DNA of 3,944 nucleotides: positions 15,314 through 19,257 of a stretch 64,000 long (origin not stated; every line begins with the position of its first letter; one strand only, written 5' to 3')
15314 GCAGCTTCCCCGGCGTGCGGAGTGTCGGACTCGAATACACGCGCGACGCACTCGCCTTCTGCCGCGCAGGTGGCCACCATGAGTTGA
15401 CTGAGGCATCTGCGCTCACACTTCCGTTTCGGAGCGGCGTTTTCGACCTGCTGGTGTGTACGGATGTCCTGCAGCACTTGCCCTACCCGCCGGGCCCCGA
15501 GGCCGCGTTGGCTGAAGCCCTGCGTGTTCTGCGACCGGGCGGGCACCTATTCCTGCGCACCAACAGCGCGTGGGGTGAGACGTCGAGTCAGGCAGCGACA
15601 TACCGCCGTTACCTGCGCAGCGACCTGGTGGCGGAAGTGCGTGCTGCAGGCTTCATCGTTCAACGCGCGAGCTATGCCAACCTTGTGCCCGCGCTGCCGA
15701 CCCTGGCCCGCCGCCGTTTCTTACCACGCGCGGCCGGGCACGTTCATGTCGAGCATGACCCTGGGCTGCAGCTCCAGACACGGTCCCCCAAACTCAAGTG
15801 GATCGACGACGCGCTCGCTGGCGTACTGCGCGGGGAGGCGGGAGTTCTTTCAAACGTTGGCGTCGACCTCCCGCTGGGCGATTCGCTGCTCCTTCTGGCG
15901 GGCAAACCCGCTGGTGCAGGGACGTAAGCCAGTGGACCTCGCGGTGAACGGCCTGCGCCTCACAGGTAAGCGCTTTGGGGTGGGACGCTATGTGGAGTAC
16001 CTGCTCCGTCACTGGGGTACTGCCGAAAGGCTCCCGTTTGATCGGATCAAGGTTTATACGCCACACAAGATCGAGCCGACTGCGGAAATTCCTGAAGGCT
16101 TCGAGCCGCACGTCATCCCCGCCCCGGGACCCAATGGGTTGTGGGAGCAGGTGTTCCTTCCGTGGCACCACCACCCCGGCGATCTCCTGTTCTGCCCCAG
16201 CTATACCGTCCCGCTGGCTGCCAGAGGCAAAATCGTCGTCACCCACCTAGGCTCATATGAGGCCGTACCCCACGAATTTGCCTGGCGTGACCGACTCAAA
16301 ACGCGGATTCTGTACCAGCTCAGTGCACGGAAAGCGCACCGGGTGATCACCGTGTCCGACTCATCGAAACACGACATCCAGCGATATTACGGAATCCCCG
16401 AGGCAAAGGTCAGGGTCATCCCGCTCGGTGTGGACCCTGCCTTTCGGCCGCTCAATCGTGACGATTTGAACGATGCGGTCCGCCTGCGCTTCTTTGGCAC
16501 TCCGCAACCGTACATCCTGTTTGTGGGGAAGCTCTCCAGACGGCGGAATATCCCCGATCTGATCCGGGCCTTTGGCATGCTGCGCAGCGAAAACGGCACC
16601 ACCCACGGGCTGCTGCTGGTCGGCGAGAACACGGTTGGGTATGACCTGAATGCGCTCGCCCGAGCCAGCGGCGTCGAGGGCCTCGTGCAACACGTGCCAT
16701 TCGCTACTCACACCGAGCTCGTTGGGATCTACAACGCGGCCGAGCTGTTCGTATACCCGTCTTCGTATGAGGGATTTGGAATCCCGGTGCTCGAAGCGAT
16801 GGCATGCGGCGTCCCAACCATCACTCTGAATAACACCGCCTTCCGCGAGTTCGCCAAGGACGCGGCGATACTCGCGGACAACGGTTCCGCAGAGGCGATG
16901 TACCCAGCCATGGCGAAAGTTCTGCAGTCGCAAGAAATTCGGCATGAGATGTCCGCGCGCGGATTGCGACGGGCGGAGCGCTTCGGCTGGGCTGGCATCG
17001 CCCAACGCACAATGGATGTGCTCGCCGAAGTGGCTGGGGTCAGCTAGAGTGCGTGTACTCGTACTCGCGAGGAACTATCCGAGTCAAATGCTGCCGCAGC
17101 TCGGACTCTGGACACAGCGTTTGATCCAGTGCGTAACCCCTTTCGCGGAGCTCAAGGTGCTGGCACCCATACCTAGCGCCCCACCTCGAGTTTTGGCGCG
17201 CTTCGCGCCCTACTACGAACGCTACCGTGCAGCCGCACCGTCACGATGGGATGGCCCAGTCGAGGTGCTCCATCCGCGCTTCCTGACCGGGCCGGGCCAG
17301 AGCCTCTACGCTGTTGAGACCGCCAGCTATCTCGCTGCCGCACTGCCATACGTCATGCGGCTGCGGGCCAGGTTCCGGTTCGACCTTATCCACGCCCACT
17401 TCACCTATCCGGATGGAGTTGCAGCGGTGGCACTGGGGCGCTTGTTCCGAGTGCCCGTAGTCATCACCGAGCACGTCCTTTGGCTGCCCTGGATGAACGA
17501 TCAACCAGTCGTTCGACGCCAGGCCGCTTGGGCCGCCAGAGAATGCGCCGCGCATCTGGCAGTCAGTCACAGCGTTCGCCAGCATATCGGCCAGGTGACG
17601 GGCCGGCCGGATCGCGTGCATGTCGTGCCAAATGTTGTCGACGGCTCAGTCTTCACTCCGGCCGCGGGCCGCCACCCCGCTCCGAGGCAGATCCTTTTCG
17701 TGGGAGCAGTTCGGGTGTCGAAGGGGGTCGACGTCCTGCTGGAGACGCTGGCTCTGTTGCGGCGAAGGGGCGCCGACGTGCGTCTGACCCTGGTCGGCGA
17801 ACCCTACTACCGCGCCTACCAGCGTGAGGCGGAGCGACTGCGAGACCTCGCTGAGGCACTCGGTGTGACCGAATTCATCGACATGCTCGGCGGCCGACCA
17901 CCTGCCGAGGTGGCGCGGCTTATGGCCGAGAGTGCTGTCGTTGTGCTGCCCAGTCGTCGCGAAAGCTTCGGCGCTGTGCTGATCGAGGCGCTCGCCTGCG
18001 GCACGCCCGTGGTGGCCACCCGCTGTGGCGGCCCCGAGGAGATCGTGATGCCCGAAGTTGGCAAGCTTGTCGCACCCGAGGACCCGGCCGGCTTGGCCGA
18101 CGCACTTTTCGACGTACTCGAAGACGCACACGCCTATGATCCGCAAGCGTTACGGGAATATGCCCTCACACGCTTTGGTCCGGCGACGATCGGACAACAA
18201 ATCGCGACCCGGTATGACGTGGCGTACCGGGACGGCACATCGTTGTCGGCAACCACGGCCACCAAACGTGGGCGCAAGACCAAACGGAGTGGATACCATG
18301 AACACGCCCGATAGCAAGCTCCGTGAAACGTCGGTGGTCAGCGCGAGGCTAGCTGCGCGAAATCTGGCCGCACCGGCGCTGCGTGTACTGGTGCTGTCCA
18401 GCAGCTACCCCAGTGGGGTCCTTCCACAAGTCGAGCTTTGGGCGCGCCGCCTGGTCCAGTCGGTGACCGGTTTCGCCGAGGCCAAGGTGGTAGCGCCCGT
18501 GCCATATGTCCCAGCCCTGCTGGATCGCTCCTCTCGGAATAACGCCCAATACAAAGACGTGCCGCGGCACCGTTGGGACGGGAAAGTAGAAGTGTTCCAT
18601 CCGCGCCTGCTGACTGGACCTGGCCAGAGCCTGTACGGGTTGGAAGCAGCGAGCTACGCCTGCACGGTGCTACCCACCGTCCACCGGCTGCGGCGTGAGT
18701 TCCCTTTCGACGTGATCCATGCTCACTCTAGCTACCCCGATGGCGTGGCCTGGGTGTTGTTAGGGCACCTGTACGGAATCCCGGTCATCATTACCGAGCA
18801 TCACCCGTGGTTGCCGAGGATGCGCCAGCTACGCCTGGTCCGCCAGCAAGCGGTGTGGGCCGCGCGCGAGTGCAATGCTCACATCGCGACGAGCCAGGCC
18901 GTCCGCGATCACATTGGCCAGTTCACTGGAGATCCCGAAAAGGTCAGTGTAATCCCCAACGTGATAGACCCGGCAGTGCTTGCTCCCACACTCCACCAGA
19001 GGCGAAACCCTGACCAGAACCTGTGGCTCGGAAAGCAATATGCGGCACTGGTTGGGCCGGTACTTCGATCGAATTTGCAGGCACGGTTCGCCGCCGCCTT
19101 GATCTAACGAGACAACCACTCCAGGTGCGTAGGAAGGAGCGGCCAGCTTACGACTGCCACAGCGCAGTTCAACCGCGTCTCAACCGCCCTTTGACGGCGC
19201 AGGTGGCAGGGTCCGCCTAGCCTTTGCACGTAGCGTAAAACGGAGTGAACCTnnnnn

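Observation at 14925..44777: Recurrent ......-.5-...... direct repeat (11-bp register) in at least eight promoter regions of the island: candidate regulon operator for the co-located OmpR-family regulators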

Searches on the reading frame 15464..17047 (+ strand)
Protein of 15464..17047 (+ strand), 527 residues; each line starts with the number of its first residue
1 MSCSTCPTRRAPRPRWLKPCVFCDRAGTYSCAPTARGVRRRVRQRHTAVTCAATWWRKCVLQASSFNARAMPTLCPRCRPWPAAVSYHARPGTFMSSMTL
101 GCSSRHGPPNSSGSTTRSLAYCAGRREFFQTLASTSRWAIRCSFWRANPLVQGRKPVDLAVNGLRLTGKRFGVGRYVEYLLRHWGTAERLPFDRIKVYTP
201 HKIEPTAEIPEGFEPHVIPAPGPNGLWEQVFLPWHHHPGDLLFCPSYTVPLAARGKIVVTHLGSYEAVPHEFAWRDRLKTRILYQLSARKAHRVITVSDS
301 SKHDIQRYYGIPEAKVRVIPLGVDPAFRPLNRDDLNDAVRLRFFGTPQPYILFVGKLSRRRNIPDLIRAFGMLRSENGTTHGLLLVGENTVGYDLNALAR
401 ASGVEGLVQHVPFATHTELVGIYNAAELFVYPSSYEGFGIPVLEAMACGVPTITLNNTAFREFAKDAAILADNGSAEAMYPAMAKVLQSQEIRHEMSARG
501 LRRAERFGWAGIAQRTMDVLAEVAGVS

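Call 9: search_protein_families(library=pfam, proteins=[window:15464-17047:+])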
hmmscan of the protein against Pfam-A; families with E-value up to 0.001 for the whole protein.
window:15464-17047:+ (527 aa): 5 families
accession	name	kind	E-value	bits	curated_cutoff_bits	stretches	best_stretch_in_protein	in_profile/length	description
PF00534.26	Glycos_transf_1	-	4.2e-30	105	26.4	1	347-500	14-169/172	Glycosyl transferases group 1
PF13692.12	Glyco_trans_1_4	-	2.5e-23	83.3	27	1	349-488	2-141/142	Glycosyl transferases group 1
PF13439.12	Glyco_transf_4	-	1.2e-12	48.7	28.5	1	172-326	3-169/170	Glycosyltransferase Family 4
PF20706.3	GT4-conflict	-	9.1e-10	38.5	26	1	260-467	115-323/385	Family 4 Glycosyltransferase in conflict systems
PF13524.12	Glyco_trans_1_2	-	1.1e-05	25.9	25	1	407-506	28-132/144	Glycosyl transferase-like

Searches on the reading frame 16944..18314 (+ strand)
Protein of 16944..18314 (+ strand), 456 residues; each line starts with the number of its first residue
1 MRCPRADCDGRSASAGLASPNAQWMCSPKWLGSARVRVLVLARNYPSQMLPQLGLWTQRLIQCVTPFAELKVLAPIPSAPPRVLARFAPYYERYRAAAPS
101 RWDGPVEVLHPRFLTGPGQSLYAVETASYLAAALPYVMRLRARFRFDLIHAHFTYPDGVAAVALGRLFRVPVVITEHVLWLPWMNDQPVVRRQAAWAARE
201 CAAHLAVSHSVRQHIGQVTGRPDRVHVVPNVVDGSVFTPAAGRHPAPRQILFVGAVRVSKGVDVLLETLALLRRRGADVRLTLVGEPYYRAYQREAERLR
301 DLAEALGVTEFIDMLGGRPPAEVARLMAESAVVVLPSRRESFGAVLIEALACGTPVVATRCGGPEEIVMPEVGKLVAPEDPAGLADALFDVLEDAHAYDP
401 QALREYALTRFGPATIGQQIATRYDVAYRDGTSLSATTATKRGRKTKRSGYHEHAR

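Call 9: search_protein_families(library=pfam, proteins=[window:16944-18314:+])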
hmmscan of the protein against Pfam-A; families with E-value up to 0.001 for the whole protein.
window:16944-18314:+ (456 aa): 6 families
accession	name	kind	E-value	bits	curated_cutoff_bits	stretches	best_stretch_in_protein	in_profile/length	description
PF00534.26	Glycos_transf_1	-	3.5e-34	118.2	26.4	1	246-407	14-169/172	Glycosyl transferases group 1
PF13692.12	Glyco_trans_1_4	-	9.6e-33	113.9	27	1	248-394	2-142/142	Glycosyl transferases group 1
PF13439.12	Glyco_transf_4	-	5e-19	69.4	28.5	1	111-233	38-167/170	Glycosyltransferase Family 4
PF20706.3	GT4-conflict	-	9e-15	55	26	1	208-368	158-320/385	Family 4 Glycosyltransferase in conflict systems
PF13579.12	Glyco_trans_4_4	-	5.2e-13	50.1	29.7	1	96-230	30-157/158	Glycosyl transferase 4-like domain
PF13524.12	Glyco_trans_1_2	-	0.00011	22.6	25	1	272-394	9-114/144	Glycosyl transferase-like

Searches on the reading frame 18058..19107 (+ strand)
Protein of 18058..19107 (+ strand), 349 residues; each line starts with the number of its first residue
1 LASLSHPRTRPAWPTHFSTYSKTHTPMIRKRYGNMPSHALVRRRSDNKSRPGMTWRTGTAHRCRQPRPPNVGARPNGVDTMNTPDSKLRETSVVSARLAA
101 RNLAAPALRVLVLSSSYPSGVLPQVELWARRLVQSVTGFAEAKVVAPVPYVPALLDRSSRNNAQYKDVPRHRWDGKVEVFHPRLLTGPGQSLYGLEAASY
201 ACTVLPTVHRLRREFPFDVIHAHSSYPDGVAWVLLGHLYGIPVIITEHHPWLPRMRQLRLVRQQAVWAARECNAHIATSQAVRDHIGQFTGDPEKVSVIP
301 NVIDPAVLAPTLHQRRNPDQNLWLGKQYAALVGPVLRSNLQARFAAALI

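Call 9: search_protein_families(library=pfam, proteins=[window:18058-19107:+])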
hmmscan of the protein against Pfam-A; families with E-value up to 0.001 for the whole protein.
window:18058-19107:+ (349 aa): 2 families
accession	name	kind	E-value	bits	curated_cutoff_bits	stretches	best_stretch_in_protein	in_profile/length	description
PF13439.12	Glyco_transf_4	-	1.7e-20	74.1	28.5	1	182-306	38-169/170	Glycosyltransferase Family 4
PF13579.12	Glyco_trans_4_4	-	4.3e-14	53.6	29.7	1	141-301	20-157/158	Glycosyl transferase 4-like domain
